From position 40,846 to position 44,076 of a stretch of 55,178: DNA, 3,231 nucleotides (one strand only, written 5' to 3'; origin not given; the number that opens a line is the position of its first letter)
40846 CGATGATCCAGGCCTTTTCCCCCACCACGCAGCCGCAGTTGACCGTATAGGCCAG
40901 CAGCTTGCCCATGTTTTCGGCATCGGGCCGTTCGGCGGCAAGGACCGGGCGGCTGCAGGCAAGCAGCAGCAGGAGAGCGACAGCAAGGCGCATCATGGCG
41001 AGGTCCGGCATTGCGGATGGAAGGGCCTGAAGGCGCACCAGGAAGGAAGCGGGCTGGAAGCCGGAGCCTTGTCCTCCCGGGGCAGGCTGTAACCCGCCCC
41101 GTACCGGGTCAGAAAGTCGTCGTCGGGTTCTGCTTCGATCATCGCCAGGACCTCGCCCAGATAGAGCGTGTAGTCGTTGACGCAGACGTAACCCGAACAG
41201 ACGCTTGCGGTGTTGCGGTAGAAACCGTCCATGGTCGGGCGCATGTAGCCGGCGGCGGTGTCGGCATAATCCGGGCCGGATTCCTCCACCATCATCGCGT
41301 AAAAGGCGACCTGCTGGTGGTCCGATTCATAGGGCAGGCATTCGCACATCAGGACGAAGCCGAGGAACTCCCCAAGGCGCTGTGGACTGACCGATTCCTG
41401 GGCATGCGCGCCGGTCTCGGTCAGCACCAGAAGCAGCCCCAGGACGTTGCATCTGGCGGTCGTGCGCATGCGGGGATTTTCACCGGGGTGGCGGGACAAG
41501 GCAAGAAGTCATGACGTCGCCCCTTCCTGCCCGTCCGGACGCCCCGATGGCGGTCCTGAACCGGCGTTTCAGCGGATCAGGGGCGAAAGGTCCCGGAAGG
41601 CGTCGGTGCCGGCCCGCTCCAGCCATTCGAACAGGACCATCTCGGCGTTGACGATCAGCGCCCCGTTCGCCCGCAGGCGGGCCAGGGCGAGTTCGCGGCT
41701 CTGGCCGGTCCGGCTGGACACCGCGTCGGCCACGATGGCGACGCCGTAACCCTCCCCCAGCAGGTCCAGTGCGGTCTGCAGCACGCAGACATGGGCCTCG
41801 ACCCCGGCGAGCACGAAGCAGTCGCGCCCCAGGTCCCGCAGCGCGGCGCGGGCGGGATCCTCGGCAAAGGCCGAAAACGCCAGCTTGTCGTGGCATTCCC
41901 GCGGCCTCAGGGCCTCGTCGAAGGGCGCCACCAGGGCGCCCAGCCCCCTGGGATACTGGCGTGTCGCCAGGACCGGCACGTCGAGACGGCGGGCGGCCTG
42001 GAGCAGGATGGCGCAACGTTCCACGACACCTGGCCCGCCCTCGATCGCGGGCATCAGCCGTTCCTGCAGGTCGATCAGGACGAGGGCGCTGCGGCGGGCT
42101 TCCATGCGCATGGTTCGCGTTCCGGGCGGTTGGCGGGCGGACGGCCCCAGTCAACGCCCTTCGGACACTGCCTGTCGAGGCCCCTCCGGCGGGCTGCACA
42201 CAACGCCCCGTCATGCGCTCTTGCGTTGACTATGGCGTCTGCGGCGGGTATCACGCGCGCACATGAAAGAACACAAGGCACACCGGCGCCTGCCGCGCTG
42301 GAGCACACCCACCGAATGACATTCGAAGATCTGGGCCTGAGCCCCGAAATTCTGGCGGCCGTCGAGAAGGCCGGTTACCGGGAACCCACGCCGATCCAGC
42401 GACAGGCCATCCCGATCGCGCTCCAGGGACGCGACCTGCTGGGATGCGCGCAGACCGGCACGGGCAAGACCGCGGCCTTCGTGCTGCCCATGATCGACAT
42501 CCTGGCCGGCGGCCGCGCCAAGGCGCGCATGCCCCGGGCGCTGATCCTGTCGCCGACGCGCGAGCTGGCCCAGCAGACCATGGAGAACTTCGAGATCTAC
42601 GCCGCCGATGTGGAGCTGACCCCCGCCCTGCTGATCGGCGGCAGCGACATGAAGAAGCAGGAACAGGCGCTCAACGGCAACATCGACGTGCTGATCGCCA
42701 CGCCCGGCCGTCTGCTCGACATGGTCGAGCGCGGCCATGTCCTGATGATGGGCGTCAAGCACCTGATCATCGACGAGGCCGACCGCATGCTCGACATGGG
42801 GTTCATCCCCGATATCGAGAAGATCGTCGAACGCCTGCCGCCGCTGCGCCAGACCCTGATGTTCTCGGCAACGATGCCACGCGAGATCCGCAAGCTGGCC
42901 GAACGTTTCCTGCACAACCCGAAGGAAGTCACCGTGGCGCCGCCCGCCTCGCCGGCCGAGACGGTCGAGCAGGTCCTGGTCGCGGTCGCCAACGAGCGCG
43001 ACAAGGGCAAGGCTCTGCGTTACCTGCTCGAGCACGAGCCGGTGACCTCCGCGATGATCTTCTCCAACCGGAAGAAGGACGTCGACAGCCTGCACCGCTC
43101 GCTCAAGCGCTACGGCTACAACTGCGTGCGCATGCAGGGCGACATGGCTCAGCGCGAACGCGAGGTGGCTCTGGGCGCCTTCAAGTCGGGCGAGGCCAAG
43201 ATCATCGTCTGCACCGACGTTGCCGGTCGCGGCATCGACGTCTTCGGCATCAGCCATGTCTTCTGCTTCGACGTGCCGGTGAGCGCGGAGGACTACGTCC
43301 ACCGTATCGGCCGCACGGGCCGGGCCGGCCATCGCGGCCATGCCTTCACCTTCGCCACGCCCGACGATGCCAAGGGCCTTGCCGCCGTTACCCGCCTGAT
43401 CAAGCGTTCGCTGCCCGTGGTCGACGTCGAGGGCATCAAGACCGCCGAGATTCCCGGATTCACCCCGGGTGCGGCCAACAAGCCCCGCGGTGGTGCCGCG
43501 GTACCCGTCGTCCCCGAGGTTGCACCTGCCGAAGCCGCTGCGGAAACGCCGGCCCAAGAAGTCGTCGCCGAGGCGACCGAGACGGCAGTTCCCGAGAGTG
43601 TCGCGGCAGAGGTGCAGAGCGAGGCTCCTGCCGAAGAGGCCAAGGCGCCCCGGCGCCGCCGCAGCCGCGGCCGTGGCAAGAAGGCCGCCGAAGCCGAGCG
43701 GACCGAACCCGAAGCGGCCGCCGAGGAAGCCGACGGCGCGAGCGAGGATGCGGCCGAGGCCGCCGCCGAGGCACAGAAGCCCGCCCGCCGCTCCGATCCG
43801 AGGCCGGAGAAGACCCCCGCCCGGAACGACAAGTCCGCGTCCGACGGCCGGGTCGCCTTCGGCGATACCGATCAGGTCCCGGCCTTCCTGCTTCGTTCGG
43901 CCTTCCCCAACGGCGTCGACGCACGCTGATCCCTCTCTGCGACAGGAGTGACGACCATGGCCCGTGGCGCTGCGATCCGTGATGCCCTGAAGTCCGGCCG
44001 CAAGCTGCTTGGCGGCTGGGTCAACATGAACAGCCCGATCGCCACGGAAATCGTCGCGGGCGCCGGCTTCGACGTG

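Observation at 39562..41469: Tandem trio of secreted six-cysteine paralogs with a C-terminal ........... motif: an unrecognised family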

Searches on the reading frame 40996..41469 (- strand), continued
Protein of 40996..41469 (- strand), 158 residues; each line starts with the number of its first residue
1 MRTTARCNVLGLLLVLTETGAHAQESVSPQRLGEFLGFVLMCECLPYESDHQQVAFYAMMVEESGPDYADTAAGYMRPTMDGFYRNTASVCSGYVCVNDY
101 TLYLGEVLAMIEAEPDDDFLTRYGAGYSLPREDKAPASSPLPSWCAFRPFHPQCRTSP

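Call 79: search_dna_similar(query=window:40996-41469:-, collection=phages, mode=protein, max_evalue=0.01, max_rows=10)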
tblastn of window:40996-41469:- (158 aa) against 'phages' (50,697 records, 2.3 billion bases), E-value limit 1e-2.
No match.

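Call 86: find_encoding_contigs(protein=P0026, flank=7000, max_places=4)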
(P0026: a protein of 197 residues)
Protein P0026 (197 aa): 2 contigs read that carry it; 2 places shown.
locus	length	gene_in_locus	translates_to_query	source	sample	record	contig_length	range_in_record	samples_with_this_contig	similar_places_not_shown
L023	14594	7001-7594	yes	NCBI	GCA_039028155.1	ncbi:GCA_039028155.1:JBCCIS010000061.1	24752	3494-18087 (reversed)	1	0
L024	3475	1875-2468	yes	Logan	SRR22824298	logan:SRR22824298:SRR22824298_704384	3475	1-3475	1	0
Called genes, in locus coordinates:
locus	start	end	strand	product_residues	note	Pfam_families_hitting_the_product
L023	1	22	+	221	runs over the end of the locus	-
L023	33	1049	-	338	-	PF00389:2-Hacid_dh, PF02826:2-Hacid_dh_C, PF03446:NAD_binding_2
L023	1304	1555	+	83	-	-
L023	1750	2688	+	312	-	PF01073:3Beta_HSD, PF01370:Epimerase, PF02719:Polysacc_synt_2, PF16363:GDP_Man_Dehyd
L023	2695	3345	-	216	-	PF03352:Adenine_glyco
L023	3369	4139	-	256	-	PF03328:HpcH_HpaI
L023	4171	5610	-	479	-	PF00270:DEAD, PF04851:ResIII, PF00271:Helicase_C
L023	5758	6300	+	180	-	PF00857:Isochorismatase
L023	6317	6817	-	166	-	-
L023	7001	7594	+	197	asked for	-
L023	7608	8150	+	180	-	-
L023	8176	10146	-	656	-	PF02518:HATPase_c, PF00204:DNA_gyraseB, PF01751:Toprim, PF00986:DNA_gyraseB_C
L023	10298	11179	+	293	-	-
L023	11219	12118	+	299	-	-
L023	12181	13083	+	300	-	-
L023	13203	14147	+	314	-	-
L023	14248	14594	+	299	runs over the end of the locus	-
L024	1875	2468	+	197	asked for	-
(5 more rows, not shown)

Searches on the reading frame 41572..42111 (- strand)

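Call 80: search_protein_families(library=pfam, proteins=[window:41572-42111:-], max_evalue=0.001)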
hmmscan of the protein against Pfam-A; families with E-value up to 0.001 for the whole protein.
window:41572-42111:- (180 aa): 1 family
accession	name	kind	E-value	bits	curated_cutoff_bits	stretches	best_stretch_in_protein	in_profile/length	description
PF00857.26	Isochorismatase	-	2.3e-34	119.4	27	1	8-157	1-174/175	Isochorismatase domain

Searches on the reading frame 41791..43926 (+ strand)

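Call 80: search_protein_families(library=pfam, proteins=[window:41791-43926:+], max_evalue=0.001)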
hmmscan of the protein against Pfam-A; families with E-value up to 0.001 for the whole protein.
window:41791-43926:+ (712 aa): 3 families
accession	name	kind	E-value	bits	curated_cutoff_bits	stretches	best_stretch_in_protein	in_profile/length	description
PF00270.35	DEAD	-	1.8e-51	174.6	26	1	200-368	1-166/167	DEAD/DEAH box helicase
PF00271.37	Helicase_C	-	3.6e-30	104.9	23.5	1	405-513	2-110/110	Helicase conserved C-terminal domain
PF04851.21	ResIII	-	7.8e-08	32.8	22.5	1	216-364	26-164/164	Type III restriction enzyme, res subunit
